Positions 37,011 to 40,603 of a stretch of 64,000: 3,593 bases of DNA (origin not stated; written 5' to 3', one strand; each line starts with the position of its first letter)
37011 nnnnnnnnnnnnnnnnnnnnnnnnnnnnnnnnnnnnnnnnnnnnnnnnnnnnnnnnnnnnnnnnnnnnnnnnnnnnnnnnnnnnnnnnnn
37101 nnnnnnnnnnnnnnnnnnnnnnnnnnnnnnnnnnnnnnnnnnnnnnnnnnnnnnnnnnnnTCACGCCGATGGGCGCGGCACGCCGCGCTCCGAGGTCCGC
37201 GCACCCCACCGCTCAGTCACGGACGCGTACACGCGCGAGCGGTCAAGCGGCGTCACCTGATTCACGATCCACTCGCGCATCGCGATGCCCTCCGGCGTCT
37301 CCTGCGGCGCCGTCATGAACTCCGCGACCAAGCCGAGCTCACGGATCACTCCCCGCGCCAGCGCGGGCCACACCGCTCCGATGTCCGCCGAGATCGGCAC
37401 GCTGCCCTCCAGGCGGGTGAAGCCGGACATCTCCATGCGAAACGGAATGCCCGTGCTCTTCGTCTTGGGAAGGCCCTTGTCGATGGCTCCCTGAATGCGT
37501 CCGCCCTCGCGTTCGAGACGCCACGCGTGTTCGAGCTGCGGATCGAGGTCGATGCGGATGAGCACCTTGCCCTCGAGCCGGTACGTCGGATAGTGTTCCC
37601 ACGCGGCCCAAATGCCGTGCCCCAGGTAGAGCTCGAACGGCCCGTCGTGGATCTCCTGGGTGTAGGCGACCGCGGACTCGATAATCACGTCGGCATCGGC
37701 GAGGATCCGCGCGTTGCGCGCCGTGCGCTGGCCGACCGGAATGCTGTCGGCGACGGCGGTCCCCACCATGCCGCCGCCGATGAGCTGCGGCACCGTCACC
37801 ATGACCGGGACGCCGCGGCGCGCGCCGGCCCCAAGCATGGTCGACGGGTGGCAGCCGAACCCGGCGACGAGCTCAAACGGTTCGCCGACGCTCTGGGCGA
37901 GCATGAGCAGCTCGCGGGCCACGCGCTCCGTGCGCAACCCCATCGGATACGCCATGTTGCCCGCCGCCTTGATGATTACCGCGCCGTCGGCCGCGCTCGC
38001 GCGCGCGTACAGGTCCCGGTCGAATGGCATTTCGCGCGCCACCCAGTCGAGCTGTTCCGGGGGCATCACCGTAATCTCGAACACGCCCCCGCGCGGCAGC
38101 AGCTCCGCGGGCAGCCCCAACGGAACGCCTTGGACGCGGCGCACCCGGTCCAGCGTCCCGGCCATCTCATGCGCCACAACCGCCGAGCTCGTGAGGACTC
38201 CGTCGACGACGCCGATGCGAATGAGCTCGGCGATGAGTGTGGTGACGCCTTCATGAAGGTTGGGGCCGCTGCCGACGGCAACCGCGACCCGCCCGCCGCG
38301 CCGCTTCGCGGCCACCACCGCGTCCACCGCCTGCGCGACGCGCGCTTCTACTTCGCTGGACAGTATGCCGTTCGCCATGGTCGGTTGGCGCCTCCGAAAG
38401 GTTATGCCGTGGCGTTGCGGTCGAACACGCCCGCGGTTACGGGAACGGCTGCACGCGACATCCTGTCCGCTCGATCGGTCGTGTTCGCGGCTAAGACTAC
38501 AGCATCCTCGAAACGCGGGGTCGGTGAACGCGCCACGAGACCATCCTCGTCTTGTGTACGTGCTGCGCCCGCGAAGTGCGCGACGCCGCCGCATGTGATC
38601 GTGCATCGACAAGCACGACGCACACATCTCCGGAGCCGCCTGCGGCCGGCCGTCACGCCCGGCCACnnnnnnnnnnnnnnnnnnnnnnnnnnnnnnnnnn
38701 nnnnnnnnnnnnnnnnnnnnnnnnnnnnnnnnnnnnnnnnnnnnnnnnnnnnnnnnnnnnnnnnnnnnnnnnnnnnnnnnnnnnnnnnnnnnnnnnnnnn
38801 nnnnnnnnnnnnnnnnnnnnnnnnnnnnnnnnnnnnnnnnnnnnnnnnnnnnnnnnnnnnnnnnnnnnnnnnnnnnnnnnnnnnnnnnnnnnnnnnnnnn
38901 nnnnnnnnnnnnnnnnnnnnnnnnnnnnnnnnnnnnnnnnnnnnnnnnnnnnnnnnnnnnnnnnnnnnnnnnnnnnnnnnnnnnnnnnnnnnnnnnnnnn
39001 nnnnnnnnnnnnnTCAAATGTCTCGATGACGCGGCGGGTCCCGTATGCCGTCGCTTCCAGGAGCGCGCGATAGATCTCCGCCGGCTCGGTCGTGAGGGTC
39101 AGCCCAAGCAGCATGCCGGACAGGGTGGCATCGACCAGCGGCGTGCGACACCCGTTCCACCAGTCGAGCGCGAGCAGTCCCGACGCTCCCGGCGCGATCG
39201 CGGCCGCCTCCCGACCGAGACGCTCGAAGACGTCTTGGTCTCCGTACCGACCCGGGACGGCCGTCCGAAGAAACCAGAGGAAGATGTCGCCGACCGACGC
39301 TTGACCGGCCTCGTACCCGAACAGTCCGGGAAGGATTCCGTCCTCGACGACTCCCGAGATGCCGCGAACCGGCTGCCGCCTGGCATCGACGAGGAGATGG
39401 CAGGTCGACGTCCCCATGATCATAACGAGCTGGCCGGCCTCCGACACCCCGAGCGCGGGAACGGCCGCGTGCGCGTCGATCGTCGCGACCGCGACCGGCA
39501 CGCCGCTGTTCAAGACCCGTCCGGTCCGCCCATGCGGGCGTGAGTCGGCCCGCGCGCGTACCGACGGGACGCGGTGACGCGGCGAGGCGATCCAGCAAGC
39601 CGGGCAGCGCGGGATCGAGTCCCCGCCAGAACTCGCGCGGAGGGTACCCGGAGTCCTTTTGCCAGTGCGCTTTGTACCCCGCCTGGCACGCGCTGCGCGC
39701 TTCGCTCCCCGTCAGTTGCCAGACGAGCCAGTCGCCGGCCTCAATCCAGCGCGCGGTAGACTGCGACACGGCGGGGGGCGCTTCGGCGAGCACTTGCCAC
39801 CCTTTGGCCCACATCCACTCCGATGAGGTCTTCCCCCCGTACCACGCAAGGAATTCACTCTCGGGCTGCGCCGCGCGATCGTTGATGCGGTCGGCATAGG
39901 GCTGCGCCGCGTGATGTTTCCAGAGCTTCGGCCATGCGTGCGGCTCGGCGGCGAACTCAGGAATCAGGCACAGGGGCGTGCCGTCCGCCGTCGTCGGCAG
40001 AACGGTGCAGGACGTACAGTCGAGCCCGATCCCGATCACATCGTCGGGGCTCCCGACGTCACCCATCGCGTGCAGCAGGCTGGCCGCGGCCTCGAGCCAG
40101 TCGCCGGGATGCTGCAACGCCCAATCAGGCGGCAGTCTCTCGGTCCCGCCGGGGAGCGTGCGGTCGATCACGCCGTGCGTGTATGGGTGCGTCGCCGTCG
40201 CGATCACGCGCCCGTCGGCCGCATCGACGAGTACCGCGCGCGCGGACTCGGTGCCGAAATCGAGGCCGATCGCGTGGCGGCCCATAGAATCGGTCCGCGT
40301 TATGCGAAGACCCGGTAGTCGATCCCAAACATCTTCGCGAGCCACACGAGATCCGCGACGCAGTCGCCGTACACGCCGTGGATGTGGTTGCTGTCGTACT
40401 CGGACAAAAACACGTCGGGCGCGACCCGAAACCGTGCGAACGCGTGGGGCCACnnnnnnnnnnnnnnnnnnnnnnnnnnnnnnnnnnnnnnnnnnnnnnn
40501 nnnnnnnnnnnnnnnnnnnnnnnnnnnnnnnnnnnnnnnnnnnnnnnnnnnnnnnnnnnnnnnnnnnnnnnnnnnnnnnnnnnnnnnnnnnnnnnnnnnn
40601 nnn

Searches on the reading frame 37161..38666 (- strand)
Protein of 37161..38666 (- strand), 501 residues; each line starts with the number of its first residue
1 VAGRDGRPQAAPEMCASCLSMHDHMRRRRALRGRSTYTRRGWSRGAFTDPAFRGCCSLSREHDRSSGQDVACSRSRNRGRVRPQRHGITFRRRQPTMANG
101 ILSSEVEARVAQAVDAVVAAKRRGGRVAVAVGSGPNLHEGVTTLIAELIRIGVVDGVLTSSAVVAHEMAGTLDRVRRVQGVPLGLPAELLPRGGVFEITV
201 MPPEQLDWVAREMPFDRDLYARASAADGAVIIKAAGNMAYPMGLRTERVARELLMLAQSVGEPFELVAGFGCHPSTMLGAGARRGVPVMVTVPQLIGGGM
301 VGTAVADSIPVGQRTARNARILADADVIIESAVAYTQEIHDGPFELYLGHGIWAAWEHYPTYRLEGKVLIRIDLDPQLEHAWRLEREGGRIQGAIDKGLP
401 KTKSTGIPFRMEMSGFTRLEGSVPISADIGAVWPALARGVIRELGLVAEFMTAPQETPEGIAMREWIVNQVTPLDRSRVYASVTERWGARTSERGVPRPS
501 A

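Call 9: search_protein_families(library=pfam, proteins=[window:37161-38666:-], max_evalue=0.001)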
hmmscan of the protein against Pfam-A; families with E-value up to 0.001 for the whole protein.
window:37161-38666:- (501 aa): 0 families

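Call 23: search_protein_families(library=ncbifam, proteins=[window:37161-38666:-], max_evalue=0.00001)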
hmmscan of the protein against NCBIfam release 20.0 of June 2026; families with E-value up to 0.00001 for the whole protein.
window:37161-38666:- (501 aa): 0 families

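Call 36: search_solved_structures(query=window:37161-38666:-, max_evalue=0.1)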
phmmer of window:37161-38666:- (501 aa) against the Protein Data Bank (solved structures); distinct sequences matched with E-value up to 0.1: 0.

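Call 47: find_homologous_proteins(query=window:37161-38378:-, max_evalue=0.00001)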
Query window:37161-38378:- (405 aa): 3903 proteins with E <= 0.00001 among 8000 candidates; the best 120 are listed.
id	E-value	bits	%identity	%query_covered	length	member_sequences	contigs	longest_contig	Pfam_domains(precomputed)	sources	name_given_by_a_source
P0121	2.6e-261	884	100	100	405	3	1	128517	-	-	-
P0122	1.2e-211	721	83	99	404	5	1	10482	-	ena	-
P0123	4.5e-191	653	79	91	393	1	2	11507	-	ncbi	-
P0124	1.1e-190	652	75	99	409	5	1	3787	-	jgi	-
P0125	2.6e-190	651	76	98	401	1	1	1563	-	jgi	jgi:hypothetical protein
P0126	3.1e-183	627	75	94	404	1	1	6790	-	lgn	-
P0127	3.5e-183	627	74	96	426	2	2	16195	-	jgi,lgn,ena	-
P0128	2.0e-182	625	72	97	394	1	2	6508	-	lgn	-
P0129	6.5e-182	623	74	94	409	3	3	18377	-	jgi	-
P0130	5.7e-154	531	62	95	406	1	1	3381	-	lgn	-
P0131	4.0e-153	528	64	93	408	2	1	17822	-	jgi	jgi:hypothetical protein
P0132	8.2e-153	527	61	97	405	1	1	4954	-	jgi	-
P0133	1.2e-152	527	62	94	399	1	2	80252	-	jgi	jgi:hypothetical protein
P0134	3.0e-151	522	62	93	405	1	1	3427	-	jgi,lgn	jgi:hypothetical protein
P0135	4.8e-151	521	62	92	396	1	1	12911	-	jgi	jgi:hypothetical protein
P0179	1.3e-147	510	62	95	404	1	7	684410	-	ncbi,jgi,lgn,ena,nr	ncbi:MAG TPA: hypothetical protein PLB91_11095 [Spirochaetales bacterium]|nr:hypothetical protein [S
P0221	1.4e-146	507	58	94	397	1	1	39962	-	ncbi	ncbi:MAG: hypothetical protein ABFS38_06930 [Bacteroidota bacterium]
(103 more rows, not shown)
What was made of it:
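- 37161..38378 (-): Conserved protein of unknown function (405 aa) with a deoxyhypusine-synthase/LOR-SDH-like fold. More than 3900 homologs (call 47).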

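Call 48: find_encoding_contigs(protein=P0121, flank=10000, max_places=4)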
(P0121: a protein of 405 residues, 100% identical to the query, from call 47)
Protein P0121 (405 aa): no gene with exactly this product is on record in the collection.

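Call 55: search_protein_families(library=pfam, proteins=[window:37161-38378:-], max_evalue=10)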
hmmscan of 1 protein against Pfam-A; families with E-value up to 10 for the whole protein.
window:37161-38378:- (405 aa): 3 families
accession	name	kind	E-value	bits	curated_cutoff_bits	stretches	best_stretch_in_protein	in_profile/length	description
PF01977.22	UbiD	-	0.0012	18.5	23.3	1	154-268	81-187/206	3-octaprenyl-4-hydroxybenzoate carboxy-lyase Rift-related domain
PF21570.3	ArgZ-like_C_2nd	-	0.041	14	27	1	21-74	7-59/213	Arginine dihydrolase ArgZ-like, C-terminal, Rossmann fold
PF01916.23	DS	-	0.07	12.8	27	1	13-77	15-79/288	Deoxyhypusine synthase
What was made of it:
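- Tried and rejected: Pfam, NCBIfam and PDB gave nothing significant (calls 9, 23, 36, 55).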

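Call 59: find_encoding_contigs(protein=P0179, flank=6000, max_places=1)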
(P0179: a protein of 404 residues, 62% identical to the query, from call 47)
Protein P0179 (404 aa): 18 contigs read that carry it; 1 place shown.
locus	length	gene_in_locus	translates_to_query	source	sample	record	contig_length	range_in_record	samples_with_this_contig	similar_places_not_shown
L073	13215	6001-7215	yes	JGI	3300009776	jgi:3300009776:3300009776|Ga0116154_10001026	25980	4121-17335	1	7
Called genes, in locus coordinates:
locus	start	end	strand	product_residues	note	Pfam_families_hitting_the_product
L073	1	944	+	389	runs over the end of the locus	PF02653:BPD_transp_2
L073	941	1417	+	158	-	PF20377:DUF6672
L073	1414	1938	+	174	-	-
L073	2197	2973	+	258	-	PF01022:HTH_5 (faint), PF09339:HTH_IclR, PF01614:IclR_C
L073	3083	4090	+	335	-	PF03480:DctP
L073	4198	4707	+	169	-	PF04290:DctQ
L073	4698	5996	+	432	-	PF06808:DctM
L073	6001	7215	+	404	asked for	-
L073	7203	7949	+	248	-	PF02348:CTP_transf_3, PF12804:NTP_transf_3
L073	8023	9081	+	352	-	PF01380:SIS (faint)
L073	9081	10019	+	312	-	PF00701:DHDPS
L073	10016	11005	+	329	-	PF01073:3Beta_HSD, PF01370:Epimerase, PF04321:RmlD_sub_bind, PF05368:NmrA (weak), PF13460:NAD_binding_10, PF16363:GDP_Man_Dehyd, PF07993:NAD_binding_4 (weak)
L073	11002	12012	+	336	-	PF08240:ADH_N, PF00107:ADH_zinc_N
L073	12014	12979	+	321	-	PF00294:PfkB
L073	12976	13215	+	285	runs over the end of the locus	PF04909:Amidohydro_2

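Call 60: find_encoding_contigs(protein=P0221, flank=6000, max_places=1)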
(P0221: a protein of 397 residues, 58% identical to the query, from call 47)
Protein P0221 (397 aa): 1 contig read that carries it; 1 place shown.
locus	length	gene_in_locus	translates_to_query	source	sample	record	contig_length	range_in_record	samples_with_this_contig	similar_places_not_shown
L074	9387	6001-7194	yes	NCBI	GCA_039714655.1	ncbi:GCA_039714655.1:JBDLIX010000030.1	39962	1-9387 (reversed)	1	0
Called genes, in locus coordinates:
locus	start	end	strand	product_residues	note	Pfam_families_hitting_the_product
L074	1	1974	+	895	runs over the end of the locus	PF02838:Glyco_hydro_20b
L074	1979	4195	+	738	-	-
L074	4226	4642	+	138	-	PF08915:tRNA-Thr_ED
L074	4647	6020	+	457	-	PF12566:DUF3748, PF26549:Tricorn_N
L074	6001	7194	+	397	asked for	-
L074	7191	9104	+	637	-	PF01839:FG-GAP (faint), PF23743:Beta-prop_BBS7 (faint), PF13517:FG-GAP_3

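Call 65: predict_structure(alignment_id=A3)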
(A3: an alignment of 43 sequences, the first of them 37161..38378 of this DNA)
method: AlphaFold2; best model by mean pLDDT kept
length: 405 residues; sequences in the alignment: 43
mean_pLDDT: 92.7   pTM: 0.92
mean pLDDT of the five models: 92.7, 91.7, 90.6, 87.6, 87.5
residues with pLDDT >= 90: 331; 70-90: 57; 50-70: 10; < 50: 7
segments of 3 or more residues with pLDDT < 50: 401-405
pLDDT, mean of each block of 10 residues (from residue 1): 79 98 99 93 97 99 97 97 97 95 95 93 97 94 94 97 97 99 98 91 94 95 96 86 83 89 93 94 93 90 88 83 94 96 98 96 97 97 96 66 43
secondary structure, 60 per line:
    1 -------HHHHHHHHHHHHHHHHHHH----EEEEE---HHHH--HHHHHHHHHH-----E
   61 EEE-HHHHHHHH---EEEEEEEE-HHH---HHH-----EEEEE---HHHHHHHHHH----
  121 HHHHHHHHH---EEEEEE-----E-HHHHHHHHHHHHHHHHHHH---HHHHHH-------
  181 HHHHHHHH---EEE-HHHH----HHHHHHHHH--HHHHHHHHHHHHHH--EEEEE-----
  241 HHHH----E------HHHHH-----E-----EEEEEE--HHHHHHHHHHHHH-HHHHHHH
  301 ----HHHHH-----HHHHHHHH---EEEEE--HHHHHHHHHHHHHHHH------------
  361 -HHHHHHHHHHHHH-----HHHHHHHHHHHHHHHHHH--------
elements in order: H8-26 E31-35 H39-42 H45-54 E60-63 H65-72 E76-83 E99-103 H107-116 H121-129 E133-138 H146-164 H168-173 H181-188 E192-194 H196-199 H204-212 H215-228 E231-235 H241-244 H256-260 E272-277 H280-292 H294-300 H305-309 H315-322 E326-330 H333-348 H362-374 H380-397
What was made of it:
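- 37161..38378 (-): AlphaFold model pLDDT 92.7 (call 65).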

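Call 69: fold_search(model_id=the predicted structure, library=pdb)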
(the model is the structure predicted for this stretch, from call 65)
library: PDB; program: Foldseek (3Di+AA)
matches with E <= 10: 592; with E <= 0.001: 84
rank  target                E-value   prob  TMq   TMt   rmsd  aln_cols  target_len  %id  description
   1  7cmc_A                1.8e-06  1.00  0.43  0.54   7.0       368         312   12  CRYSTAL STRUCTURE OF DEOXYHYPUSINE SYNTHASE FROM PYROCOCCUS HORIKOSHII (released 2020-09-02)
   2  6lrh_A                2.3e-06  1.00  0.41  0.25   8.0       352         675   14  Crystal Structure of the Binary Complex of AgrE C264A mutant with L-arginine (released 2020-04-01)
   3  6juy_C                3.6e-06  1.00  0.40  0.26   7.1       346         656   12  Crystal Structure of ArgZ, apo structure, an Arginine Dihydrolase from the Ornithine-Ammonia Cycle in Cyanobacteria (released 2020-01-15)
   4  6juy_B                5.0e-06  1.00  0.38  0.25   7.9       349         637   12  Crystal Structure of ArgZ, apo structure, an Arginine Dihydrolase from the Ornithine-Ammonia Cycle in Cyanobacteria (released 2020-01-15)
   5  6juy_A                5.9e-06  1.00  0.40  0.26   7.8       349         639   14  Crystal Structure of ArgZ, apo structure, an Arginine Dihydrolase from the Ornithine-Ammonia Cycle in Cyanobacteria (released 2020-01-15)
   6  7cmc_D                8.1e-06  1.00  0.42  0.55   6.8       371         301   12  CRYSTAL STRUCTURE OF DEOXYHYPUSINE SYNTHASE FROM PYROCOCCUS HORIKOSHII (released 2020-09-02)
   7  8a0e_B                9.6e-06  1.00  0.37  0.42  12.3       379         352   13  CryoEM structure of DHS-eIF5A1 complex (released 2023-04-05)
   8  8a0e_D                1.3e-05  1.00  0.41  0.49  10.1       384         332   12  CryoEM structure of DHS-eIF5A1 complex (released 2023-04-05)
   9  8a0g_A                1.3e-05  1.00  0.41  0.48   9.0       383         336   11  Human deoxyhypusine synthase with trapped transition state (released 2023-04-05)
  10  8qzx_B                1.5e-05  1.00  0.44  0.52   9.2       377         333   10  CryoEM structure of DHS-eIF5A complex structure from Trichomonas vaginalis (released 2024-07-03)
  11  6lrf_B                1.8e-05  1.00  0.39  0.24   8.6       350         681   14  Crystal structure of unliganded AgrE (released 2020-04-01)
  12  7cmc_C                1.9e-05  1.00  0.40  0.53   7.8       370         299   11  CRYSTAL STRUCTURE OF DEOXYHYPUSINE SYNTHASE FROM PYROCOCCUS HORIKOSHII (released 2020-09-02)
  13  1dhs                  2.3e-05  1.00  0.43  0.50   9.7       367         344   12  CRYSTAL STRUCTURE OF THE NAD COMPLEX OF HUMAN DEOXYHYPUSINE SYNTHASE (released 1998-02-25)
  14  8qzx_A                2.4e-05  1.00  0.44  0.52   9.7       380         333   10  CryoEM structure of DHS-eIF5A complex structure from Trichomonas vaginalis (released 2024-07-03)
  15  9iea_B                2.4e-05  1.00  0.43  0.51   9.3       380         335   12  Human Deoxyhypusine Synthase Fragment Screening Campaign - ligand VT00257 (released 2026-01-21)
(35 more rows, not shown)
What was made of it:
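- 37161..38378 (-): Foldseek best match is deoxyhypusine synthase, TM about 0.43-0.55 (call 69).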

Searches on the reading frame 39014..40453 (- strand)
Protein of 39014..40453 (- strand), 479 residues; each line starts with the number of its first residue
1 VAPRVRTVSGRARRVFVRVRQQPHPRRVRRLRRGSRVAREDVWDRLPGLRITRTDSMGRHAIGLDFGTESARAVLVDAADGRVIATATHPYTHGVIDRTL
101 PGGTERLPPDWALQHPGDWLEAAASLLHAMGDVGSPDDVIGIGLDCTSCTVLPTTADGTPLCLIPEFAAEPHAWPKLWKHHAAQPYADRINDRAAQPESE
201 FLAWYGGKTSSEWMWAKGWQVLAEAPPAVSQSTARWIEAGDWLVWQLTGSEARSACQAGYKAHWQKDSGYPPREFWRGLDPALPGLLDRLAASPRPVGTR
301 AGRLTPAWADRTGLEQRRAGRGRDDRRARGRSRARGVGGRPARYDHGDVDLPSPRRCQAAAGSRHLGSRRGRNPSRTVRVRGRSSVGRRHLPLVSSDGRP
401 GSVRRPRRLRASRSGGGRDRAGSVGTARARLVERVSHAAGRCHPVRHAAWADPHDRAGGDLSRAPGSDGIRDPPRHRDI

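Call 9: search_protein_families(library=pfam, proteins=[window:39014-40453:-], max_evalue=0.001)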
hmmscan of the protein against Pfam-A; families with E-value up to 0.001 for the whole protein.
window:39014-40453:- (479 aa): 1 family
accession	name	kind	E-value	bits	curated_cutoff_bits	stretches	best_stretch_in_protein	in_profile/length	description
PF00370.27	FGGY_N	-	0.0001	22.4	28.8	1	61-164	2-95/245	FGGY family of carbohydrate kinases, N-terminal domain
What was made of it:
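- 38653..40285 (-): FGGY-family sugar kinase, split into two frames by a +1 insertion near 39513. Pfam FGGY_N and FGGY_C fall in different frames (call 9).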
